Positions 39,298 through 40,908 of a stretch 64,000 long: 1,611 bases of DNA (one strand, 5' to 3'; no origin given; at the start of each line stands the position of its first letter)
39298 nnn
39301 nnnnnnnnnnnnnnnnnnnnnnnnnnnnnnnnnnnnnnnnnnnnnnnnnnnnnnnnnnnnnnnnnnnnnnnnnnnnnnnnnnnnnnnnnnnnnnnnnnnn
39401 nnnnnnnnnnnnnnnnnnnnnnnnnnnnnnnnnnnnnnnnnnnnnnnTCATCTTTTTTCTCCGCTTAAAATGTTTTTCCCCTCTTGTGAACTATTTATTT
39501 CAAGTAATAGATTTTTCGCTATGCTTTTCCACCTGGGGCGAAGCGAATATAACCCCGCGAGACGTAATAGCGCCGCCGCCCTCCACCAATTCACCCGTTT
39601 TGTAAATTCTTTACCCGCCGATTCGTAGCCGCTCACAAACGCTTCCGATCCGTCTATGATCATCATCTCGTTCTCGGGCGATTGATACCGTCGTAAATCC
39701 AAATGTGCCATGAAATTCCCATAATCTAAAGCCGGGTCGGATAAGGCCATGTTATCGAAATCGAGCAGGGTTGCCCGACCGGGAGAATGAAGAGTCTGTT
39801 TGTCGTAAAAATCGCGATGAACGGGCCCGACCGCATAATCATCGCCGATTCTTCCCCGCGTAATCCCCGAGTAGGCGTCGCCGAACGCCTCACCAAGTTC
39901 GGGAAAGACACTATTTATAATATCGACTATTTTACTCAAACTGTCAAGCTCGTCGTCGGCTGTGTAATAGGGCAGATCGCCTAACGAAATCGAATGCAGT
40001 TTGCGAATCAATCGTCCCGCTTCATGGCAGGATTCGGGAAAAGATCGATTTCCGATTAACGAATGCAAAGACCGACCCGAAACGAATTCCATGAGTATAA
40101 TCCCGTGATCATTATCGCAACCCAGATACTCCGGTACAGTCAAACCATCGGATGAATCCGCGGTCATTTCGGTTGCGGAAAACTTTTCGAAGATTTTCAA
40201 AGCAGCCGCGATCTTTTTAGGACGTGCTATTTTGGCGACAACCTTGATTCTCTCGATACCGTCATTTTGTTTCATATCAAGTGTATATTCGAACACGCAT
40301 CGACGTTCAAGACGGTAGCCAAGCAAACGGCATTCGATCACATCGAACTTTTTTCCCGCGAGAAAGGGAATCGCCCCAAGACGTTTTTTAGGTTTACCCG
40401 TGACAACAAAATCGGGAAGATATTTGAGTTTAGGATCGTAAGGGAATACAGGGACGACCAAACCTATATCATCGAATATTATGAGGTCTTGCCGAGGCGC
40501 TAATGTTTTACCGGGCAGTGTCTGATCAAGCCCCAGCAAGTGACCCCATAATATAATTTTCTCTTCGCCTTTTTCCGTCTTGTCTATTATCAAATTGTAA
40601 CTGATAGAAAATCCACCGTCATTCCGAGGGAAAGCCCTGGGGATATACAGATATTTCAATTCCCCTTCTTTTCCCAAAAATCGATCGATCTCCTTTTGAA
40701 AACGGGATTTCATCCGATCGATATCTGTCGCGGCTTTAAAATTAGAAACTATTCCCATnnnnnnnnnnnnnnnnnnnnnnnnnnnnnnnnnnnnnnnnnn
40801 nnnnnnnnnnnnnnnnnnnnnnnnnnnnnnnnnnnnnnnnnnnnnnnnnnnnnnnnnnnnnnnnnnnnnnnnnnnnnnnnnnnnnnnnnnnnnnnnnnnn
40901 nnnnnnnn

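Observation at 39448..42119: Tandem paralogous APH/choline-kinase-fold kinases embedded in a glycan operon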

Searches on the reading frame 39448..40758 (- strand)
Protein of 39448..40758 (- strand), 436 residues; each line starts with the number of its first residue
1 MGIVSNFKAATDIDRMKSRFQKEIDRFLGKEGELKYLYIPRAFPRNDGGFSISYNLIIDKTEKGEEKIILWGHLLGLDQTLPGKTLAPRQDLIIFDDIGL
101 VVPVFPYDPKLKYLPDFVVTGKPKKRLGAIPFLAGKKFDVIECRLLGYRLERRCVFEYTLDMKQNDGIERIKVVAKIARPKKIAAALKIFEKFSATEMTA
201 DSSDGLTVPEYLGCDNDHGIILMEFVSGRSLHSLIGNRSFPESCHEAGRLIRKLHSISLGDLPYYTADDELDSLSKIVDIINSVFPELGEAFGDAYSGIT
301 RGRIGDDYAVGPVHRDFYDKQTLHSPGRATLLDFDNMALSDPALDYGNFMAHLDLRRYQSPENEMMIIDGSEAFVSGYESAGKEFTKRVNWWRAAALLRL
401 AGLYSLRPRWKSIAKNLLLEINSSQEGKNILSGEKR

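Call 4: search_protein_families(library=pfam, proteins=[window:39448-40758:-], max_evalue=0.01)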
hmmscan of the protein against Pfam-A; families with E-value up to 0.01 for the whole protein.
window:39448-40758:- (436 aa): 2 families
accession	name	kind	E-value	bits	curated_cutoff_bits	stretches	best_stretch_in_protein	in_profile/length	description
PF01636.29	APH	-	8.4e-08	32.7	23.2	1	173-352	23-212/239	Phosphotransferase enzyme family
PF04655.20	APH_6_hur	-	0.0091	15.8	27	0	205-264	55-115/252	Aminoglycoside/hydroxyurea antibiotic resistance kinase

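Call 5: search_protein_families(library=ncbifam, proteins=[window:39448-40758:-], max_evalue=0.01)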
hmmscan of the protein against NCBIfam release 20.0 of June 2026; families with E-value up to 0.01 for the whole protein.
window:39448-40758:- (436 aa): 5 families
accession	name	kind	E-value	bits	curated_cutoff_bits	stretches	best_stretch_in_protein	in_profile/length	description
NF038156.1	lant_syn_V_LxmK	equivalog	2.6e-12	46.5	315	1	186-350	53-231/347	class V lanthionine synthetase subunit LxmK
NF011463.0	PRK14879.1-4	equivalog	6e-08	32.4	188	1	196-261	70-139/237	Kae1-associated kinase Bud32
TIGR03724.2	arch_bud32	equivalog_domain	4.7e-05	23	125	1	198-258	47-105/193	KEOPS complex kinase/ATPase Bud32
NF011464.0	PRK14879.1-7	equivalog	0.00093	19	246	0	204-260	66-127/221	Kae1-associated kinase Bud32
NF041256.1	GntI_guanitoxin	equivalog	0.0011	18.3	357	1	198-357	62-221/282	guanitoxin biosynthesis pre-guanitoxin N-oxide kinase GntI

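Call 6: search_solved_structures(query=window:39448-40758:-, max_evalue=1, show_alignments=2)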
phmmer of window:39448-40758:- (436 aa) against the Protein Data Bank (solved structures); distinct sequences matched with E-value up to 1: 3.
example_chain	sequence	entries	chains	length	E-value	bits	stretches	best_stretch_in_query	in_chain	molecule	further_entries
6fwx_A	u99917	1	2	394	0.04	16.1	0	18-60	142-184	Titin,Titin,Titin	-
3dxq_A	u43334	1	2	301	0.087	15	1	206-359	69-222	choline/ethanolamine kinase family protein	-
1ept_B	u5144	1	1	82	0.63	12.2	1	197-249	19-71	PORCINE E-TRYPSIN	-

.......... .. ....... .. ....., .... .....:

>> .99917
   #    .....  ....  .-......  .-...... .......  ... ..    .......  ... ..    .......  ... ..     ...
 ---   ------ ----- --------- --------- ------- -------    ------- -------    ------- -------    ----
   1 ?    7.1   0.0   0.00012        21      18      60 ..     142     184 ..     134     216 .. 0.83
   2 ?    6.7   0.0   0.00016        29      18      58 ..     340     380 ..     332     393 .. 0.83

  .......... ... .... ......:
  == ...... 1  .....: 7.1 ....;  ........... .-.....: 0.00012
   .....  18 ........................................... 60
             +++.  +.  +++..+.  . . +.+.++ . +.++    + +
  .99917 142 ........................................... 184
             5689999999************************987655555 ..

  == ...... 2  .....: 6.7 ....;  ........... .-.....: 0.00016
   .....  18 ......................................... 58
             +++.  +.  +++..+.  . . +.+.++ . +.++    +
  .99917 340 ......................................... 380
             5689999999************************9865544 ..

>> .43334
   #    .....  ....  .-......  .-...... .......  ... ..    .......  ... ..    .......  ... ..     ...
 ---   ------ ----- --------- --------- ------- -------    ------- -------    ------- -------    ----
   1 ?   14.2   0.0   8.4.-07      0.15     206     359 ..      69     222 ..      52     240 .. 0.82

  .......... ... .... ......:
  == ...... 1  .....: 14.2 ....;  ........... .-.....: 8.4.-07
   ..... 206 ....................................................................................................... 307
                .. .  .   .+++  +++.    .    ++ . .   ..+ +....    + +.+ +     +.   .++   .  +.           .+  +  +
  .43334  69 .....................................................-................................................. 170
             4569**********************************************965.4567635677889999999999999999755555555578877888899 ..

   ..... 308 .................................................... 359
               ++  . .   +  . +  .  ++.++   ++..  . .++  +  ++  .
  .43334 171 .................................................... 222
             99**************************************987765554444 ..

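Call 17: find_homologous_proteins(query=window:39448-40758:-, max_evalue=0.001)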
Query window:39448-40758:- (436 aa): 333 proteins with E <= 0.001 among 7575 candidates; the best 120 are listed.
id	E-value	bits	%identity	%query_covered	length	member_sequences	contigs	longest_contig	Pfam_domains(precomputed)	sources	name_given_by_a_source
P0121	4.6e-294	993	100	100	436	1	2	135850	PF01636.30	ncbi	ncbi:MAG: phosphotransferase [candidate division Zixibacteria bacterium]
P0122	1.1e-198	679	69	100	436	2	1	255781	PF01636.30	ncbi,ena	-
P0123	1.2e-197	675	68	100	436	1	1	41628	PF01636.30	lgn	-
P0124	1.7e-168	579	61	100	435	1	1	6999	PF01636.30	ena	-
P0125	1.1e-148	514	54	99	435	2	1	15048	PF01636.30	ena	-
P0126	3.8e-112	394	45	99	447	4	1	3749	PF01636.30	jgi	-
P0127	3.8e-111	390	42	99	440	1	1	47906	PF01636.30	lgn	-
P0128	1.2e-109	385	43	99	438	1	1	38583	PF01636.30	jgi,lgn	-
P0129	3.5e-94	334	41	95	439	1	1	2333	PF01636.30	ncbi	-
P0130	7.3e-94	333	40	98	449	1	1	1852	PF01636.30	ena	-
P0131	8.1e-94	333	41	95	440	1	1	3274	PF01636.30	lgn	-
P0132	1.8e-93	332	38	99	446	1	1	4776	PF01636.30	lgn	-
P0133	8.3e-93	330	39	95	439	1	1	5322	PF01636.30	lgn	-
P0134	3.5e-92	328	40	96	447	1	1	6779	-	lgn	-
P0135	5.3e-92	327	41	95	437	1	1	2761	PF01636.30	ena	-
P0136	1.5e-91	326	40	97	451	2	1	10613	PF01636.30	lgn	-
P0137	1.8e-91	325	41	95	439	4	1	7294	PF01636.30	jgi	jgi:hypothetical protein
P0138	3.2e-91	325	40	95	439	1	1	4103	PF01633.27,PF01636.30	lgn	-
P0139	2.5e-90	322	40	93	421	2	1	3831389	PF01636.30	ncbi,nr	ncbi:MAG: phosphotransferase [Candidatus Zixiibacteriota bacterium]|nr:MAG: phosphotransferase [cand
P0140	3.2e-90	321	41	95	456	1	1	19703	PF01636.30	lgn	-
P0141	3.6e-90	321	39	97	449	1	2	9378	PF01636.30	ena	-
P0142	4.4e-90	321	39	95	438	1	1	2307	PF01636.30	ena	-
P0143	7.8e-90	320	40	95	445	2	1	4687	PF01633.27,PF01636.30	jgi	jgi:hypothetical protein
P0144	9.4e-88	313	39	96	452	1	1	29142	PF01636.30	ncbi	-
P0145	1.5e-87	312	39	98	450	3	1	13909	PF01636.30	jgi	jgi:hypothetical protein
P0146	3.1e-87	311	40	99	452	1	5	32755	PF01636.30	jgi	jgi:hypothetical protein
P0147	3.2e-87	311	41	95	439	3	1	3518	PF01636.30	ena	-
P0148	7.1e-87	310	39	97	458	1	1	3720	PF01636.30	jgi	jgi:hypothetical protein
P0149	1.0e-86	310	39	97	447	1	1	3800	PF01636.30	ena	-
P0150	1.1e-86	310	40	95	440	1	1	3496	PF01636.30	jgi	jgi:hypothetical protein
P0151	1.4e-86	309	38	96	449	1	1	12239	PF01636.30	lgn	-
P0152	3.3e-86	308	39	95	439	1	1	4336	PF01636.30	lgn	-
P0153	3.8e-86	308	40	94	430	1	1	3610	PF01636.30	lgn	-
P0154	1.2e-85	306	41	96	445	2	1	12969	PF01636.30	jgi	-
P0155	1.6e-85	306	38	97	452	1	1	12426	PF01636.30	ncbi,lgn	-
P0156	1.7e-85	306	39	96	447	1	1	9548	PF01636.30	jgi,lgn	jgi:hypothetical protein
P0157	5.2e-85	304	37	98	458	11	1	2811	PF01636.30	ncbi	-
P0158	5.3e-85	304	41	95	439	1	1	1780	PF01636.30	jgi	-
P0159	1.0e-84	303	38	98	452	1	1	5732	PF01636.30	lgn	-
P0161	1.7e-84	302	37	97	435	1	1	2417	PF04655.21,PF01636.30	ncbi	-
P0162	2.2e-84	302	39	97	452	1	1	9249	PF01636.30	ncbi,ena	-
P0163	2.5e-84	302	39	97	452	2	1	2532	PF01636.30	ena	-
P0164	1.3e-83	300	37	98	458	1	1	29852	PF01636.30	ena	-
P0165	1.4e-83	299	39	95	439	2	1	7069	PF01636.30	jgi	-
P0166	1.8e-83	299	38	97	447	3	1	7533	PF01636.30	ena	-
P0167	5.5e-83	297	41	96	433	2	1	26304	PF01636.30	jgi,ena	-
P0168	1.9e-82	296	38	97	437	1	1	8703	PF01636.30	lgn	-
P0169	6.1e-82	294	38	97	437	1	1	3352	PF01636.30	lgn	-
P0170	7.8e-81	290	38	97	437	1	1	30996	PF01636.30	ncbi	-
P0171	1.1e-80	290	37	95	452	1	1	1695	PF01636.30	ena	-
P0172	5.1e-80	288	40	95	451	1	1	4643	PF01636.30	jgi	-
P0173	7.9e-80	287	39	96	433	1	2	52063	PF01636.30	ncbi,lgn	ncbi:MAG: phosphotransferase family protein [Candidatus Krumholzibacteriia bacterium]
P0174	1.7e-79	286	38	99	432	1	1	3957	PF01636.30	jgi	jgi:hypothetical protein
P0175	3.3e-79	285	37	98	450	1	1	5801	PF01636.30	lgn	-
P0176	1.1e-78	283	39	94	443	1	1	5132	PF01636.30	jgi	jgi:aminoglycoside phosphotransferase (APT) family kinase protein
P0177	9.4e-78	280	36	99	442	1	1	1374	PF01636.30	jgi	-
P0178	7.0e-77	277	37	96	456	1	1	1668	PF01636.30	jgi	jgi:hypothetical protein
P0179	7.8e-77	277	38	94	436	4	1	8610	PF01636.30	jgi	-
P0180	8.3e-77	277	38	96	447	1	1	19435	PF01636.30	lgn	-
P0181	2.2e-76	276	39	95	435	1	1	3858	PF01636.30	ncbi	-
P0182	2.3e-76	276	35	97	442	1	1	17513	PF01636.30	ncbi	-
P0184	2.2e-75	272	38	96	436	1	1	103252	PF01636.30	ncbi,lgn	-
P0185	2.7e-75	272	36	96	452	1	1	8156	PF01636.30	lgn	-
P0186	2.9e-75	272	37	95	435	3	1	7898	PF01636.30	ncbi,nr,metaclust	ncbi:MAG: hypothetical protein A2W25_13750 [candidate division Zixibacteria bacterium RBG_16_53_22]|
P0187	1.8e-74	269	35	98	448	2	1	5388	PF01636.30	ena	-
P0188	6.8e-74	268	36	96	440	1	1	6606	PF01636.30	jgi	jgi:hypothetical protein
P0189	1.0e-71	260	37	96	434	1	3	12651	PF01636.30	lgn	-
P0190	1.2e-71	260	36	97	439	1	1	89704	PF01636.30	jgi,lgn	jgi:hypothetical protein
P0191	4.6e-71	258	35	95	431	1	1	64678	PF01636.30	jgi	jgi:aminoglycoside phosphotransferase (APT) family kinase protein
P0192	5.5e-71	258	35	95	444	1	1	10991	PF01636.30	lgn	-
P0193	1.2e-70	257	35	99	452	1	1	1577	PF01636.30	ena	-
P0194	2.9e-70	256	36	95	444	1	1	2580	PF01636.30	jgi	-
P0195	6.5e-70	254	36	96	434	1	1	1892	PF01636.30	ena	-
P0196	6.6e-70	254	37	95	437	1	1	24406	PF01636.30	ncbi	-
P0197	8.5e-70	254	35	97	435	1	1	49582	PF01636.30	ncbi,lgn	-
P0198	2.8e-69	252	34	95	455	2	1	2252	PF04655.21,PF01636.30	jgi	-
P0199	4.5e-69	252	35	95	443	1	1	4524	PF01636.30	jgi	-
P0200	6.3e-69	251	36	92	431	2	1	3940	PF01636.30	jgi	jgi:Ser/Thr protein kinase RdoA (MazF antagonist)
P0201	2.5e-68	249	37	99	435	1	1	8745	PF01636.30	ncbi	-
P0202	7.4e-68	248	36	95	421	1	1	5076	PF01636.30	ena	-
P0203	8.8e-68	247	35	98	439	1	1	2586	PF01636.30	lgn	-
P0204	1.1e-67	247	33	97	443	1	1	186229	PF01636.30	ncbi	ncbi:MAG: phosphotransferase [Candidatus Zixiibacteriota bacterium]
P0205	1.6e-67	247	36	94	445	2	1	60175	PF01636.30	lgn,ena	-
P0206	1.9e-67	246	36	97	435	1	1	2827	PF01636.30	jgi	jgi:hypothetical protein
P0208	4.2e-67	245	40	74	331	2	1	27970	PF01636.30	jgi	jgi:hypothetical protein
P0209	4.5e-67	245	36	98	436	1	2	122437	PF01636.30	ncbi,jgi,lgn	-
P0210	2.4e-66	243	36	97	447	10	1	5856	PF01636.30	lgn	-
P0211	6.1e-66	241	36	97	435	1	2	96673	PF01636.30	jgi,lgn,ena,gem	-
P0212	7.4e-66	241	35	95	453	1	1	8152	PF01636.30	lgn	-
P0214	1.8e-65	240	37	99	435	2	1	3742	PF01636.30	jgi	jgi:hypothetical protein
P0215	1.6e-64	237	34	94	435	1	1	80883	PF01636.30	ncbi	-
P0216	1.9e-64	236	37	92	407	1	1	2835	PF01636.30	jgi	jgi:hypothetical protein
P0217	3.1e-64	236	40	74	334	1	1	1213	PF01636.30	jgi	jgi:hypothetical protein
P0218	5.2e-64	235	35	95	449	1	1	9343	PF01636.30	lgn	-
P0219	5.5e-64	235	34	94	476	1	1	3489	PF01636.30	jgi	jgi:hypothetical protein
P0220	7.4e-64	234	35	97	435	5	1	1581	PF01636.30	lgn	-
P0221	1.0e-63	234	34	94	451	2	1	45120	PF01636.30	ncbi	-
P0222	1.2e-63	234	35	95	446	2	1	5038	PF01636.30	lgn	-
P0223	3.8e-63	232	33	95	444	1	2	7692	PF01636.30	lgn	-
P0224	5.8e-63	232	34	97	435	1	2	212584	PF01636.30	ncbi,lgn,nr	ncbi:MAG: phosphotransferase [candidate division Zixibacteria bacterium]|nr:phosphotransferase [cand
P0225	9.4e-63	231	33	94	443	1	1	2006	PF01636.30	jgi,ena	-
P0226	1.2e-62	230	34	95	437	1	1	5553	PF01636.30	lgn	-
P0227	1.8e-62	230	35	99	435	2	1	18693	PF01636.30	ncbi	-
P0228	3.0e-62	229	34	94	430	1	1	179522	PF01636.30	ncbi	-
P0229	4.2e-62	229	38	82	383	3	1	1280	PF01636.30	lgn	-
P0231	1.7e-60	223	36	96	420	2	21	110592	PF01636.30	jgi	jgi:aminoglycoside phosphotransferase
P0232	4.0e-60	222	34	94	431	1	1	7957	PF01636.30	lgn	-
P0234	2.3e-59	220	34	95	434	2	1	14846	PF01636.30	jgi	-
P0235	3.6e-58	216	32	95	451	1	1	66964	PF01636.30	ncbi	-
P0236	4.5e-58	215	33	96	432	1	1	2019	PF01636.30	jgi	-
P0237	7.9e-58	215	35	95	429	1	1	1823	PF01636.30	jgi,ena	-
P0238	1.3e-57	214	40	74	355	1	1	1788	PF01636.30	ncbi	ncbi:MAG: phosphotransferase family protein [Limisphaerales bacterium]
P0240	5.7e-57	212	32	95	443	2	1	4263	PF01636.30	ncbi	ncbi:MAG: phosphotransferase family protein [Candidatus Zixiibacteriota bacterium]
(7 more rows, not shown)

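Call 30: predict_structure(alignment_id=A2)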
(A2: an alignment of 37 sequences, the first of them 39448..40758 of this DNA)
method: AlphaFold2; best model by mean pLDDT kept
length: 436 residues; sequences in the alignment: 37
mean_pLDDT: 91.5   pTM: 0.90
mean pLDDT of the five models: 91.5, 91.0, 90.9, 90.9, 90.2
residues with pLDDT >= 90: 358; 70-90: 54; 50-70: 15; < 50: 9
segments of 3 or more residues with pLDDT < 50: 428-436
pLDDT, mean of each block of 10 residues (from residue 1): 89 96 89 93 94 93 83 94 67 93 94 91 84 93 94 96 92 97 93 91 95 95 95 96 98 93 95 97 94 97 90 95 96 94 97 96 97 95 90 98 93 93 63 32
secondary structure, 60 per line:
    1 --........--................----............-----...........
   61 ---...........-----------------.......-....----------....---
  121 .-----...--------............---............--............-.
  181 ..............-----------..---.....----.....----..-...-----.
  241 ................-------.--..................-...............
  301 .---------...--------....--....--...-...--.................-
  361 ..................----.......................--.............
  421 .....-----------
elements in order: H3-10 H13-28 E33-44 E50-60 E64-74 E92-95 E100-103 H114-117 E138-149 E153-164 E167-178 H180-194 E211-215 E220-224 H240-256 H267-284 H286-301 E311-313 E322-325 E328-331 E338-340 H343-359 H361-378 H383-405 H408-425

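Call 33: fold_search(model_id=the predicted structure, library=pdb)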
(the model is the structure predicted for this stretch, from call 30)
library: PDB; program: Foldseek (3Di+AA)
matches with E <= 10: 1676; with E <= 0.001: 387
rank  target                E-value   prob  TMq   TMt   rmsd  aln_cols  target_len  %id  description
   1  3csv                  1.9e-10  1.00  0.45  0.58   5.6       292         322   15  Crystal structure of a putative aminoglycoside phosphotransferase (YP_614837.1) from Silicibacter sp. TM1040 at 2.15 A r (released 2008-04-22)
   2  9dk3_A                7.0e-10  1.00  0.45  0.56   6.8       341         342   17  Lexapeptide dehydratase complex LxmKY, hydrolysed ATP bound (released 2024-12-04)
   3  1nd4_A                1.3e-09  1.00  0.39  0.61   5.5       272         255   14  Crystal structure of aminoglycoside-3'-phosphotransferase-IIa (released 2003-09-16)
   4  8jsu_D                1.4e-09  1.00  0.45  0.60   6.3       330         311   15  The crystal structure of TvaE in complex with TvaLP (released 2025-09-03)
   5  3dxq_A                1.7e-09  1.00  0.46  0.65   4.9       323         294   16  Crystal structure of choline/ethanolamine kinase family protein (NP_106042.1) from MESORHIZOBIUM LOTI at 2.55 A resolu (released 2008-08-05)
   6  4few_D                2.1e-09  1.00  0.43  0.65   7.8       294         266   12  Crystal structure of the aminoglycoside phosphotransferase APH(3')-Ia, with substrate kanamycin and small molecule inh (released 2012-06-20)
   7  9ft5                  2.1e-09  1.00  0.48  0.55   5.6       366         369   12  25-hydroxy steroid kinase (25-HSK) + ADP + 25-phospho-cholest-1,4-diene-3-one (released 2026-01-14)
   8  8zic                  2.3e-09  1.00  0.46  0.54   6.7       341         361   12  Structure complex of 4-hydroxytryptamine kinase PsiK complexed with Mg2+ and Tryptamine (released 2025-04-02)
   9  9qns_A                2.7e-09  1.00  0.42  0.57   6.1       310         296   15  APH(2'')-IVa with a fragment (released 2026-02-11)
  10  3dxq_B                2.9e-09  1.00  0.47  0.66   5.2       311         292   18  Crystal structure of choline/ethanolamine kinase family protein (NP_106042.1) from MESORHIZOBIUM LOTI at 2.55 A resolu (released 2008-08-05)
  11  9qos_B                3.0e-09  1.00  0.39  0.60   5.9       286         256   17  APH(3')-IIb with an inhibitor (released 2026-02-11)
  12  3hav_A                3.9e-09  1.00  0.41  0.56   5.8       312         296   14  Structure of the streptomycin-ATP-APH(2")-IIa ternary complex (released 2009-11-17)
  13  3sgc                  3.9e-09  1.00  0.41  0.56   7.3       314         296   13  Crystal Structure of Apo Aminoglycoside-2''-Phosphotransferase Type IVa (released 2011-06-29)
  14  4h05_B                4.1e-09  1.00  0.40  0.61   5.8       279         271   17  Crystal structure of aminoglycoside-3'-phosphotransferase of type VIII (released 2014-04-09)
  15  9qoe_B                4.1e-09  1.00  0.42  0.57   6.1       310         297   15  APH(2'')-Id with a fragment (released 2026-02-11)
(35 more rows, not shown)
